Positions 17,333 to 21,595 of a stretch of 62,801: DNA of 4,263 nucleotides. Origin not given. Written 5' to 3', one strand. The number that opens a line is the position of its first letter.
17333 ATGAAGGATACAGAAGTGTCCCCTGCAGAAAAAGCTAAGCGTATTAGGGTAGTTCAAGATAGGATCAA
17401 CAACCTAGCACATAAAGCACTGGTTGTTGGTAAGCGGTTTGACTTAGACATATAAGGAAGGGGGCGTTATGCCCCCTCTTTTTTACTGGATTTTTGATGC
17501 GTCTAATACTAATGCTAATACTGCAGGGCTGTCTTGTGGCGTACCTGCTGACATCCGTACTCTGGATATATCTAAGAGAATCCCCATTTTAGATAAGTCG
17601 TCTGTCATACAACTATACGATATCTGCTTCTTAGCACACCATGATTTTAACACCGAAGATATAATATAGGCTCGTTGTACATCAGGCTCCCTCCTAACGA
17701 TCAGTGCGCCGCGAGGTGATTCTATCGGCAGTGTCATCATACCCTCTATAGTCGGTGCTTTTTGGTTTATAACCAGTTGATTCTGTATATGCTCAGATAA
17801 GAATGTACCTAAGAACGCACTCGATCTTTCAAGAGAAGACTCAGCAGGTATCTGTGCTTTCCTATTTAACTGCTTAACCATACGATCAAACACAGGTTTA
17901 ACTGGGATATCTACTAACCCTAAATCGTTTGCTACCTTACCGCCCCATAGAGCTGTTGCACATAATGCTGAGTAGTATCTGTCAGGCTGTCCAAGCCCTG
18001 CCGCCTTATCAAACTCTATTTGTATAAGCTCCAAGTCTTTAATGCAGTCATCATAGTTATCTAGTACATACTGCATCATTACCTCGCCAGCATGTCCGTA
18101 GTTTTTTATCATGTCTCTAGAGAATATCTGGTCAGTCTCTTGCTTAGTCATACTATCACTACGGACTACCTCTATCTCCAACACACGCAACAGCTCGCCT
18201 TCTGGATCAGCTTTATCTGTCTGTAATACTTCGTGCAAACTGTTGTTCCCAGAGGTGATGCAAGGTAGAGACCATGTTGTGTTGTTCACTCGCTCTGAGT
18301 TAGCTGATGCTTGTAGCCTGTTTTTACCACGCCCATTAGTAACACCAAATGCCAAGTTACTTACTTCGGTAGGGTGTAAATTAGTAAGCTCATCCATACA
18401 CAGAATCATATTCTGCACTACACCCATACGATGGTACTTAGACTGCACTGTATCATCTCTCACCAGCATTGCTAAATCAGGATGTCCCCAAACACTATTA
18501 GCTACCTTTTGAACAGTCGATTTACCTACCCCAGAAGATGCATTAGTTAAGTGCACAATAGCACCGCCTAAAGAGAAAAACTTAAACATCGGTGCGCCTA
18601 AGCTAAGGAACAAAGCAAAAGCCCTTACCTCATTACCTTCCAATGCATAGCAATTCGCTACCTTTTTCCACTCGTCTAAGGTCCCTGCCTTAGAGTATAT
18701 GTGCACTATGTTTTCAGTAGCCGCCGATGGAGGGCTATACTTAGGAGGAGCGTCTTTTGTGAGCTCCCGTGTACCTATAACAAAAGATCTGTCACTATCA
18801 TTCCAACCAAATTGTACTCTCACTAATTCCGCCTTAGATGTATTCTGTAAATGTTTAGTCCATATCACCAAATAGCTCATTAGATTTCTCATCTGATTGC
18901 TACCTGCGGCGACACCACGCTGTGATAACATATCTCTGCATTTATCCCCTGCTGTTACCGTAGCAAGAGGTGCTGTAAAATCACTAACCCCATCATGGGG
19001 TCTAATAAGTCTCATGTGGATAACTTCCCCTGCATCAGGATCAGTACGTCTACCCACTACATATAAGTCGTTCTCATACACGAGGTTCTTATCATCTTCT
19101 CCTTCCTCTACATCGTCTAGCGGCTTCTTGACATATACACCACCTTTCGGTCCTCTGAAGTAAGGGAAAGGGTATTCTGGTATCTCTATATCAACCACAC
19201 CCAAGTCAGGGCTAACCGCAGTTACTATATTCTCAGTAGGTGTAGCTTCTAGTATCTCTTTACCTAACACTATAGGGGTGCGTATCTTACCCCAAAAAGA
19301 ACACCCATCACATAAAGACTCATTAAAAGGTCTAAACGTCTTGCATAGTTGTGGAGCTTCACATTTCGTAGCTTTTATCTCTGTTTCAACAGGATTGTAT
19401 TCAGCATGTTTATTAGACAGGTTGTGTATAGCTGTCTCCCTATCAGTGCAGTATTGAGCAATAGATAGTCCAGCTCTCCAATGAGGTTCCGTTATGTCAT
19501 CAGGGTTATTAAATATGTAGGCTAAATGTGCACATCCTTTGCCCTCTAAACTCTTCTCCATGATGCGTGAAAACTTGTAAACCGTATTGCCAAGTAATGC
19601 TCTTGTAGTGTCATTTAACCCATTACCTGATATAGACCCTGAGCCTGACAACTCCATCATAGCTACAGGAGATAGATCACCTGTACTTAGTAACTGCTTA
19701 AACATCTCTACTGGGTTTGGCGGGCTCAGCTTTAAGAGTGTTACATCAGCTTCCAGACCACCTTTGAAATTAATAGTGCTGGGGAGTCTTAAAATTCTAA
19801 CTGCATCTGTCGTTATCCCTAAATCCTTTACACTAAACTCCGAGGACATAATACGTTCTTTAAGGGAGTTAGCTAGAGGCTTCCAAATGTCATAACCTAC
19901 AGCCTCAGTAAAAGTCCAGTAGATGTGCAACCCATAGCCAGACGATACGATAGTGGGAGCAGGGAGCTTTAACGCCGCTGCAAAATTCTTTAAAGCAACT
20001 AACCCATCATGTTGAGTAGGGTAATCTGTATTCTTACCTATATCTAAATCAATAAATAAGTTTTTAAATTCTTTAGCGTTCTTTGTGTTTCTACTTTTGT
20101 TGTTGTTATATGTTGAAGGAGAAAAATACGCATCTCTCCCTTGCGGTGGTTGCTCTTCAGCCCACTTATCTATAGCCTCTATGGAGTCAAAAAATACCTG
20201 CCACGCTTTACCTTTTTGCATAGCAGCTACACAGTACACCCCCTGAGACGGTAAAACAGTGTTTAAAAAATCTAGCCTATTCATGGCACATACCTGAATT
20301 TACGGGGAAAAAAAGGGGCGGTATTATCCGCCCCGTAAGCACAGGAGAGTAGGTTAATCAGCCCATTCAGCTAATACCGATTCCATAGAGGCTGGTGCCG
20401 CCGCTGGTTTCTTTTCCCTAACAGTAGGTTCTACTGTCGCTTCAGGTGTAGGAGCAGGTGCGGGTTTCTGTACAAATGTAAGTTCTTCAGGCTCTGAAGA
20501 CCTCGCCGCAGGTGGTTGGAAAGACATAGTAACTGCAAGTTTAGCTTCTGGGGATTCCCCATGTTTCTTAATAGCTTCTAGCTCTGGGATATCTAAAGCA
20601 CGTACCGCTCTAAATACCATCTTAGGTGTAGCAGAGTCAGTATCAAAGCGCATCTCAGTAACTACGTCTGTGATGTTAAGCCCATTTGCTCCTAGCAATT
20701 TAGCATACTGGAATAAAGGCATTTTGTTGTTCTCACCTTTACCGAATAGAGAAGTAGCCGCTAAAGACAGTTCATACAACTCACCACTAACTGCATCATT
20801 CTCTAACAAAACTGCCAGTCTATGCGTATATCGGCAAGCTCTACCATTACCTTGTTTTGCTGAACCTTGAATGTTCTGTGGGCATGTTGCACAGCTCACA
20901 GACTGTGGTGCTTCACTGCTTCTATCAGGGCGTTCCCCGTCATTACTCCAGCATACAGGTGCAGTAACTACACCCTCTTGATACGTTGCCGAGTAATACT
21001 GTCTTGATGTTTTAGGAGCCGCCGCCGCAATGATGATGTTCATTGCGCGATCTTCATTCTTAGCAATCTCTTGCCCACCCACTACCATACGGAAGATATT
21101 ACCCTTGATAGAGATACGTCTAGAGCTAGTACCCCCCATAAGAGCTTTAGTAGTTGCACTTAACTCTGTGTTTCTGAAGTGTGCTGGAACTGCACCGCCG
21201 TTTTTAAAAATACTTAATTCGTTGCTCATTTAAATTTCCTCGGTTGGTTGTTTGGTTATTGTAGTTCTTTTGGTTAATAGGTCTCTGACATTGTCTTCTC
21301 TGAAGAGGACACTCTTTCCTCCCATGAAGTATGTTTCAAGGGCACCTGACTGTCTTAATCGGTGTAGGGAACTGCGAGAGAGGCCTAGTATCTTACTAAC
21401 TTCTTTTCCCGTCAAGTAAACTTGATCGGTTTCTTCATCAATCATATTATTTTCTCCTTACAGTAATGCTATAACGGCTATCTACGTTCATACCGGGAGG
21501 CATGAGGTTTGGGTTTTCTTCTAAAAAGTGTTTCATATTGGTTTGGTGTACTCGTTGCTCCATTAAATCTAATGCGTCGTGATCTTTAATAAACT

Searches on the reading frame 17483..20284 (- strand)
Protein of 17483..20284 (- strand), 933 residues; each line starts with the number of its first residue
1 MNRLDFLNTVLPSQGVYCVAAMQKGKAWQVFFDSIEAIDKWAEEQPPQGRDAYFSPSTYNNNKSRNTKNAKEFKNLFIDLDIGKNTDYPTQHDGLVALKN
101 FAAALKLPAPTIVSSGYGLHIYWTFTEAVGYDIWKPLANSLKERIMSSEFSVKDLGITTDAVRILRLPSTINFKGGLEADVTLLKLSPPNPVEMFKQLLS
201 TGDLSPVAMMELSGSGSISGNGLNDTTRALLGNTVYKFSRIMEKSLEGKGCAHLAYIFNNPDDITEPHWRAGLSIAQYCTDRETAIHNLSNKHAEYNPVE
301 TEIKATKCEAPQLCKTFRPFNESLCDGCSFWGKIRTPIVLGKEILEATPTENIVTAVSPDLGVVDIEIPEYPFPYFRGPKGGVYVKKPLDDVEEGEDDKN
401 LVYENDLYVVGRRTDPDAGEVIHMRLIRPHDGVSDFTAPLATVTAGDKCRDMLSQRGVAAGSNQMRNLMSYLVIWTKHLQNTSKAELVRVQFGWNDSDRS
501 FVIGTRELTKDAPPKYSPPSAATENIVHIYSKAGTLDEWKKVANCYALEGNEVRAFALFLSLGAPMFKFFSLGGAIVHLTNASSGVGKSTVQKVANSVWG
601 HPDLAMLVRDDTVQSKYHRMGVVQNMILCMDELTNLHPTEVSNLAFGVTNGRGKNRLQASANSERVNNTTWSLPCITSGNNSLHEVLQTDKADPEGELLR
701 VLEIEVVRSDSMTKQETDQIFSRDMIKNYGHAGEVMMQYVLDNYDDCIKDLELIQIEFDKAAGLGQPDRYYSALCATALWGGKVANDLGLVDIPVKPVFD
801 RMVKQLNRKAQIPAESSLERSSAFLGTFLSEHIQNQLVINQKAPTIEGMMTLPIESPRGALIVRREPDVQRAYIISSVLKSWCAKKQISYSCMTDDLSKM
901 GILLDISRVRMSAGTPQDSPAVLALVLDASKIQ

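Call 13: search_protein_families(library=phrogs, proteins=[window:17483-20284:-], max_evalue=0.001)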
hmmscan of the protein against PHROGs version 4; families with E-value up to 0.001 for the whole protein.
window:17483-20284:- (933 aa): 6 families
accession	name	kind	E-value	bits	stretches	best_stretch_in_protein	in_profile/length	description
phrog_25314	-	unknown function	1.7e-95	322.1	1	61-898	91-953/1010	-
phrog_8841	-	DNA, RNA and nucleotide metabolism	6.3e-24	85.6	1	446-904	166-588/633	DNA primase/helicase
phrog_1139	-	DNA, RNA and nucleotide metabolism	4.3e-15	55.8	1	417-712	383-679/895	DNA primase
phrog_2478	-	DNA, RNA and nucleotide metabolism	7e-05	22.1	1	66-193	75-207/854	DNA polymerase/primase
phrog_9432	-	DNA, RNA and nucleotide metabolism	0.0001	22.4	1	34-181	45-188/437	replication protein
phrog_3123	-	unknown function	0.00016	21.4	1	44-176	60-170/583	-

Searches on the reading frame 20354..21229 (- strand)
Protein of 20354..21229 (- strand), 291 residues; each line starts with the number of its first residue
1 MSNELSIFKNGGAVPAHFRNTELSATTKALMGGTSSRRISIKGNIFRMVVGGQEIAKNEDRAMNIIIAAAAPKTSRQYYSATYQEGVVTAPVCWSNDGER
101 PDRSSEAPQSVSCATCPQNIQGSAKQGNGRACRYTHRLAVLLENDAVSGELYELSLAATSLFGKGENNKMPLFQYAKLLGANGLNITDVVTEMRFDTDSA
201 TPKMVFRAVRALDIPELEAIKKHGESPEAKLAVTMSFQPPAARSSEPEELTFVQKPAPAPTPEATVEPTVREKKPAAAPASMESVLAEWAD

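Call 13: search_protein_families(library=phrogs, proteins=[window:20354-21229:-], max_evalue=0.001)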
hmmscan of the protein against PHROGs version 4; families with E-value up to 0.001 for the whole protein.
window:20354-21229:- (291 aa): 2 families
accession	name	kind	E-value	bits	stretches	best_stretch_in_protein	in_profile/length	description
phrog_27714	-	unknown function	1.5e-22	81.5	1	14-213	40-236/292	-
phrog_23155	-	unknown function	2.8e-12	47.5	1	74-206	78-195/255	-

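Call 16: search_protein_families(library=pfam, proteins=[window:20354-21229:-], max_evalue=0.01)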
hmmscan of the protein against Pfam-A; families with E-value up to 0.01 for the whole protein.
window:20354-21229:- (291 aa): 1 family
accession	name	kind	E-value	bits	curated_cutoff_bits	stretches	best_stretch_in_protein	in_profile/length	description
PF18897.5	Gp3-like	-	0.00033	21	23.6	1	41-146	37-127/191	Recombination directionality factor-like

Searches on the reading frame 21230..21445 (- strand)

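Call 16: search_protein_families(library=pfam, proteins=[window:21230-21445:-], max_evalue=0.01)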
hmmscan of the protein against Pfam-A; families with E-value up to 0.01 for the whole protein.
window:21230-21445:- (71 aa): 4 families
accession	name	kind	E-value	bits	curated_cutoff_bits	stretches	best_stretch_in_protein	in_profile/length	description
PF12728.13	HTH_17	-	9.5e-10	39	27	1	10-60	1-50/51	Helix-turn-helix domain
PF20432.4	Xre-like-HTH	-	7.8e-05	23.3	25.8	1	7-36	20-50/63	Antitoxin Xre-like helix-turn-helix domain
PF13338.12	AbiEi_4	-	9.4e-05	22.9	25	1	9-37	12-39/49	Transcriptional regulator, AbiEi antitoxin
PF12964.13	DUF3853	-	0.003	18.1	22.1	1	5-58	40-95/97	Protein of unknown function (DUF3853)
